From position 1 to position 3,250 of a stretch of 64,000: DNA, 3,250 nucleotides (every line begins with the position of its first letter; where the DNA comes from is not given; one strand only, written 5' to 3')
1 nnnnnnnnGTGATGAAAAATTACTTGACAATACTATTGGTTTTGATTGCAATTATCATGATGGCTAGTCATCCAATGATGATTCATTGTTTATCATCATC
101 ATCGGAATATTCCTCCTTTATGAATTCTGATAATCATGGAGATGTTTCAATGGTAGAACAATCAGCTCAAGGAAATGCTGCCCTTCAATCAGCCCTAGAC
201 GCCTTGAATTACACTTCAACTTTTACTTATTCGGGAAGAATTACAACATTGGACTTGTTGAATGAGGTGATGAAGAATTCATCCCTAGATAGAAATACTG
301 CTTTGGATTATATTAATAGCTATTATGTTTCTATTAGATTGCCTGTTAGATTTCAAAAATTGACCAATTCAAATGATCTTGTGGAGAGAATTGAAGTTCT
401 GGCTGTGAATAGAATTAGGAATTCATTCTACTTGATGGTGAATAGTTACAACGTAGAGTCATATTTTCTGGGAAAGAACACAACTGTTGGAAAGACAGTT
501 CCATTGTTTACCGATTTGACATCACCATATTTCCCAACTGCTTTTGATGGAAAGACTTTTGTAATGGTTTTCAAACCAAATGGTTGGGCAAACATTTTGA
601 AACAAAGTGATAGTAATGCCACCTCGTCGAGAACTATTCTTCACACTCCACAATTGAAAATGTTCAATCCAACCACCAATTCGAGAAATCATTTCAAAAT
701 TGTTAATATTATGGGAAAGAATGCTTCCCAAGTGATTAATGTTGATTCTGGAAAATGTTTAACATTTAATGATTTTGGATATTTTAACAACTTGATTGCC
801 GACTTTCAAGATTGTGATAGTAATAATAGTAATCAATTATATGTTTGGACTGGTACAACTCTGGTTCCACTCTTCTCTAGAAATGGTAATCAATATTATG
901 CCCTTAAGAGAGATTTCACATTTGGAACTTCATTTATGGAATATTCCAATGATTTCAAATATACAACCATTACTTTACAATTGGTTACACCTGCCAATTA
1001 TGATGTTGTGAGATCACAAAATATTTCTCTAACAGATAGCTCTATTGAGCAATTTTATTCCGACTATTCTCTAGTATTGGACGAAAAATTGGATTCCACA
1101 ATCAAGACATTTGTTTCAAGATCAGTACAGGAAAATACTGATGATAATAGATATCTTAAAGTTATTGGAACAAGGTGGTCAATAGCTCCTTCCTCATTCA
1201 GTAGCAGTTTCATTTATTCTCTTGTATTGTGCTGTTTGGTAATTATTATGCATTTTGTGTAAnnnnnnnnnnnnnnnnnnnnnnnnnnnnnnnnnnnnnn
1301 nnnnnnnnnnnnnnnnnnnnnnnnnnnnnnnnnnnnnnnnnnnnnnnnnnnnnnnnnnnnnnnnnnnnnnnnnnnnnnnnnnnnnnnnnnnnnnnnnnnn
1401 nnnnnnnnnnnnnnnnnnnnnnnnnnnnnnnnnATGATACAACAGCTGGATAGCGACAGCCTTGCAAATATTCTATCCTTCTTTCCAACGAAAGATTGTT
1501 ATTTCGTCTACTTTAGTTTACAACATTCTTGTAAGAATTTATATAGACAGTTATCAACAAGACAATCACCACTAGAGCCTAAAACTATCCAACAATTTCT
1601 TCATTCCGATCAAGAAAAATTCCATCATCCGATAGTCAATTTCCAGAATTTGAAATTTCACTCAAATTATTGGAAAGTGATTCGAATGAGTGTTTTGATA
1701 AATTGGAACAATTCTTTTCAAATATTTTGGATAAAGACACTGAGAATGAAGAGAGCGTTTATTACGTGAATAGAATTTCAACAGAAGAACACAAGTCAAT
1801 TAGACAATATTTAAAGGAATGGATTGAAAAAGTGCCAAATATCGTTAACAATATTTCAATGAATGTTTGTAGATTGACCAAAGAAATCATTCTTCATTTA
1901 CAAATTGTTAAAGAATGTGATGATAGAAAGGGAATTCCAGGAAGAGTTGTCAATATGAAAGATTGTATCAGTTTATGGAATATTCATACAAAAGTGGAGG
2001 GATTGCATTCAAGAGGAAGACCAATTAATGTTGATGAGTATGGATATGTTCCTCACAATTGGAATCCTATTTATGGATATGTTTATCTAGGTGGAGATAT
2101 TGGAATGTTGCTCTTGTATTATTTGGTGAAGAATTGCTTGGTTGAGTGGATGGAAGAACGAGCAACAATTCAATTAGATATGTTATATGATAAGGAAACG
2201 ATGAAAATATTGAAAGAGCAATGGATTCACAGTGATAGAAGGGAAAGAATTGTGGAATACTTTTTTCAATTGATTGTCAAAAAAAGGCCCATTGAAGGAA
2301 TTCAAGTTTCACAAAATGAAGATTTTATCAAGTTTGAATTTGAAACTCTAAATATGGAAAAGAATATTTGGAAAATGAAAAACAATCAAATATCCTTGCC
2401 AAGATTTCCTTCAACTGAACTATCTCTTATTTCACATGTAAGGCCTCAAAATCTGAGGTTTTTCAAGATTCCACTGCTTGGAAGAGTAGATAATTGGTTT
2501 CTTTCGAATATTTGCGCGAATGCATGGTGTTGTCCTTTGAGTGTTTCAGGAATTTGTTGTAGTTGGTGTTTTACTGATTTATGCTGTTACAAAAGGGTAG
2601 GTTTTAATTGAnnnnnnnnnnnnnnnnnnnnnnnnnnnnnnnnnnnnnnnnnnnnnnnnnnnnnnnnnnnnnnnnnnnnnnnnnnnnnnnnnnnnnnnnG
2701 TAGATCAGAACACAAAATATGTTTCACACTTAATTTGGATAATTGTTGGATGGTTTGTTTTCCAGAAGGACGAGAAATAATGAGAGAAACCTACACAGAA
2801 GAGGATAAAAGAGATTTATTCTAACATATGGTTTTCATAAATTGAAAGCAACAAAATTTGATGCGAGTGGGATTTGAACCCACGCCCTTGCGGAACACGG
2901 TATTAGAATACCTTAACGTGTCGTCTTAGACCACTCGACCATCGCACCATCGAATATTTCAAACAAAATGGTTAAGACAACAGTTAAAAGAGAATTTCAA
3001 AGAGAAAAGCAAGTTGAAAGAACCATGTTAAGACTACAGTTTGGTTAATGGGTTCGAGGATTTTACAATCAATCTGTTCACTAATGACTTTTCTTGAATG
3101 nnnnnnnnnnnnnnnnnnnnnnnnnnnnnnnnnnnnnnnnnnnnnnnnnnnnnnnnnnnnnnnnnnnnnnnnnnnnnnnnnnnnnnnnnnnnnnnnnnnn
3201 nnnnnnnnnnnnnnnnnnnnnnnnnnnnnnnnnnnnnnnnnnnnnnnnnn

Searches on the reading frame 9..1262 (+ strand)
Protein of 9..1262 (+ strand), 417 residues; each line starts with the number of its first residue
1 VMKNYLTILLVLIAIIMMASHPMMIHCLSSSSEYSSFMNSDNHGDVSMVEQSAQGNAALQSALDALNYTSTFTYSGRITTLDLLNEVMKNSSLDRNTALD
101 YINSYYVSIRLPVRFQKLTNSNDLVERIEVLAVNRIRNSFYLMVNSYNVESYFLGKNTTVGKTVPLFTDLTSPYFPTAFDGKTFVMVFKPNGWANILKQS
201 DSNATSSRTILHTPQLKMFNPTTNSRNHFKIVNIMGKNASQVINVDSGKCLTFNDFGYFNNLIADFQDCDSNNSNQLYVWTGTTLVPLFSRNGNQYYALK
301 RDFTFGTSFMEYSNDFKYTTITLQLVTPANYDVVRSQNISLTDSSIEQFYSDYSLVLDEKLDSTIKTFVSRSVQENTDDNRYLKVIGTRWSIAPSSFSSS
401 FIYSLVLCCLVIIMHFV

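Call 5: search_protein_families(library=pfam, proteins=[window:9-1262:+], max_evalue=1)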
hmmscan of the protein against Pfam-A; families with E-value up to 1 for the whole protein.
window:9-1262:+ (417 aa): 4 families
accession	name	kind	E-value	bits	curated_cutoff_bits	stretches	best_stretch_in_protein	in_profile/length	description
PF03498.20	CDtoxinA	-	0.035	14.1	22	1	225-279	39-88/149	Cytolethal distending toxin A/C domain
PF14200.12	RicinB_lectin_2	-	0.087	14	25.6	1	236-297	11-73/89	Ricin-type beta-trefoil lectin domain-like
PF00652.28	Ricin_B_lectin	-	0.19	12.3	29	1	237-276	86-124/126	Ricin-type beta-trefoil lectin domain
PF15061.11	DUF4538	-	0.27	11.4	27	1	3-36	4-37/57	Domain of unknown function (DUF4538)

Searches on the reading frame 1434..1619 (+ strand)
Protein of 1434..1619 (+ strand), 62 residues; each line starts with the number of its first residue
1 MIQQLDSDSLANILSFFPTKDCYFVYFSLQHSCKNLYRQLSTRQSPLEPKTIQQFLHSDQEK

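Call 13: search_protein_families(library=pfam, proteins=[window:1434-1619:+], max_evalue=10)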
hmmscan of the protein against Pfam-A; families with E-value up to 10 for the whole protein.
seq(62 aa): 1 family
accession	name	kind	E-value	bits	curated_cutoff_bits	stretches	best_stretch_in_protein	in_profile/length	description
PF00646.38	F-box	-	0.00025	21.3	20.5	1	2-41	1-36/43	F-box domain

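Call 54: search_solved_structures(query=window:1434-1583:+, max_evalue=10, show_alignments=3)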
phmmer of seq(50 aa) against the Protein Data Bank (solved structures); distinct sequences matched with E-value up to 10: 6.
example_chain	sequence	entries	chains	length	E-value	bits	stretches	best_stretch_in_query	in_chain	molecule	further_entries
1abw_A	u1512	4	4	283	0.0034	21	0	8-33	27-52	HEMOGLOBIN-BASED BLOOD SUBSTITUTE | HEMOGLOBIN | PROTEIN (DEOXYHEMOGLOBIN (ALPHA CHAIN))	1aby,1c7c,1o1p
1c7d_A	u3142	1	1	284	0.0035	21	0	8-33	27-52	PROTEIN (DEOXYHEMOGLOBIN (ALPHA CHAIN))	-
1o1j_A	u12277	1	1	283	0.011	19.5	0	12-34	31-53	Hemoglobin Alpha chain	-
1o1m_A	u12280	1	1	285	0.011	19.4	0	12-34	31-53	Hemoglobin Alpha chain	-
1o1l_A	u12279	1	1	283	0.018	18.8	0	14-34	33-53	Hemoglobin Alpha chain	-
1o1n_A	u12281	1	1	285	0.032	18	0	14-33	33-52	Hemoglobin Alpha chain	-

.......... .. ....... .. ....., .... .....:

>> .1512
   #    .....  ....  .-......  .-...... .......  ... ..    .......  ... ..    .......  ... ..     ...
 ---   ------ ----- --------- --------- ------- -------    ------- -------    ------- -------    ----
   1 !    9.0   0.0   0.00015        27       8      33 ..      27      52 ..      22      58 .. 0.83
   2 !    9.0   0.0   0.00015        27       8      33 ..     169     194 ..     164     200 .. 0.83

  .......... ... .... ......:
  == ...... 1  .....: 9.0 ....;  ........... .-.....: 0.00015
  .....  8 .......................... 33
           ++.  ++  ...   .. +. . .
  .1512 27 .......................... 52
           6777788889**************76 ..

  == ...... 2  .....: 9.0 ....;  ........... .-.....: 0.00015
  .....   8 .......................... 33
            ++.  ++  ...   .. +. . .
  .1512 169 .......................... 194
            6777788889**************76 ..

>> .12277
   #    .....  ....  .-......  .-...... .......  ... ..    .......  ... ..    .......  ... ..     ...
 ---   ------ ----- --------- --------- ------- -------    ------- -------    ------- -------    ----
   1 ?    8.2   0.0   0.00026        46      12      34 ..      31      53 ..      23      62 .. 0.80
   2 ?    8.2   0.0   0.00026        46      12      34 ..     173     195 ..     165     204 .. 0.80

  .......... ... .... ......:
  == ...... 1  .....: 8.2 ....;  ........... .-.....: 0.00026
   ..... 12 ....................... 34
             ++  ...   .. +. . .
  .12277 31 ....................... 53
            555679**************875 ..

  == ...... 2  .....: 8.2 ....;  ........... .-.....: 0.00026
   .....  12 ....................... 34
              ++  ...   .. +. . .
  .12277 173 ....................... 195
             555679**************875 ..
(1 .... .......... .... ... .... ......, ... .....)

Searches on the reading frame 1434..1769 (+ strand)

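Call 5: search_protein_families(library=pfam, proteins=[window:1434-1769:+], max_evalue=1)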
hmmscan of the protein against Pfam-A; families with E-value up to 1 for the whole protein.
window:1434-1769:+ (111 aa): 1 family
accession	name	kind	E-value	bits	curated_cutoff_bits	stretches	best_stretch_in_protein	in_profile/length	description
PF00646.38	F-box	-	0.00069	19.9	20.5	1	2-40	1-35/43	F-box domain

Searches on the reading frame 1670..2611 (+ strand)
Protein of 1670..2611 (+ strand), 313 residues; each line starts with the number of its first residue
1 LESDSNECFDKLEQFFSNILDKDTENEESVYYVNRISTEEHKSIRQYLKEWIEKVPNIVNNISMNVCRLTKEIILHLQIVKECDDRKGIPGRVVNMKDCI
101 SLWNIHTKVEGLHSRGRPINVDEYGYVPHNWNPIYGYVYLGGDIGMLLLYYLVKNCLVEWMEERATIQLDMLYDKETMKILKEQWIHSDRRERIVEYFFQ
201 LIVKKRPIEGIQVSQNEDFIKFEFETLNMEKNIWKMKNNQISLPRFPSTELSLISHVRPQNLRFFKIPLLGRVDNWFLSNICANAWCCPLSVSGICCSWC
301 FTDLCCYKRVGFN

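Call 5: search_protein_families(library=pfam, proteins=[window:1670-2611:+], max_evalue=1)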
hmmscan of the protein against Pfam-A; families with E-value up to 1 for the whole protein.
window:1670-2611:+ (313 aa): 1 family
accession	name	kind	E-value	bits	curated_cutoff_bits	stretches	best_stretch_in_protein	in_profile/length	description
PF22327.2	Nudt16-like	-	0.046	14.1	27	1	173-249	65-141/161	U8 snoRNA-decapping enzyme-like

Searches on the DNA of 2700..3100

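Call 83: search_rna_families(source=window, start=2700, end=3100, threshold=gathering, show_alignments=1)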
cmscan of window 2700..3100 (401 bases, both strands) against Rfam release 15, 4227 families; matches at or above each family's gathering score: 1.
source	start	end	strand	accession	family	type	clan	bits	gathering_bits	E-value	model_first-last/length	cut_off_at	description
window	2859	2948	-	RF00005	tRNA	Gene; tRNA;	CL00001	47.9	29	2.4e-09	1-71/71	no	tRNA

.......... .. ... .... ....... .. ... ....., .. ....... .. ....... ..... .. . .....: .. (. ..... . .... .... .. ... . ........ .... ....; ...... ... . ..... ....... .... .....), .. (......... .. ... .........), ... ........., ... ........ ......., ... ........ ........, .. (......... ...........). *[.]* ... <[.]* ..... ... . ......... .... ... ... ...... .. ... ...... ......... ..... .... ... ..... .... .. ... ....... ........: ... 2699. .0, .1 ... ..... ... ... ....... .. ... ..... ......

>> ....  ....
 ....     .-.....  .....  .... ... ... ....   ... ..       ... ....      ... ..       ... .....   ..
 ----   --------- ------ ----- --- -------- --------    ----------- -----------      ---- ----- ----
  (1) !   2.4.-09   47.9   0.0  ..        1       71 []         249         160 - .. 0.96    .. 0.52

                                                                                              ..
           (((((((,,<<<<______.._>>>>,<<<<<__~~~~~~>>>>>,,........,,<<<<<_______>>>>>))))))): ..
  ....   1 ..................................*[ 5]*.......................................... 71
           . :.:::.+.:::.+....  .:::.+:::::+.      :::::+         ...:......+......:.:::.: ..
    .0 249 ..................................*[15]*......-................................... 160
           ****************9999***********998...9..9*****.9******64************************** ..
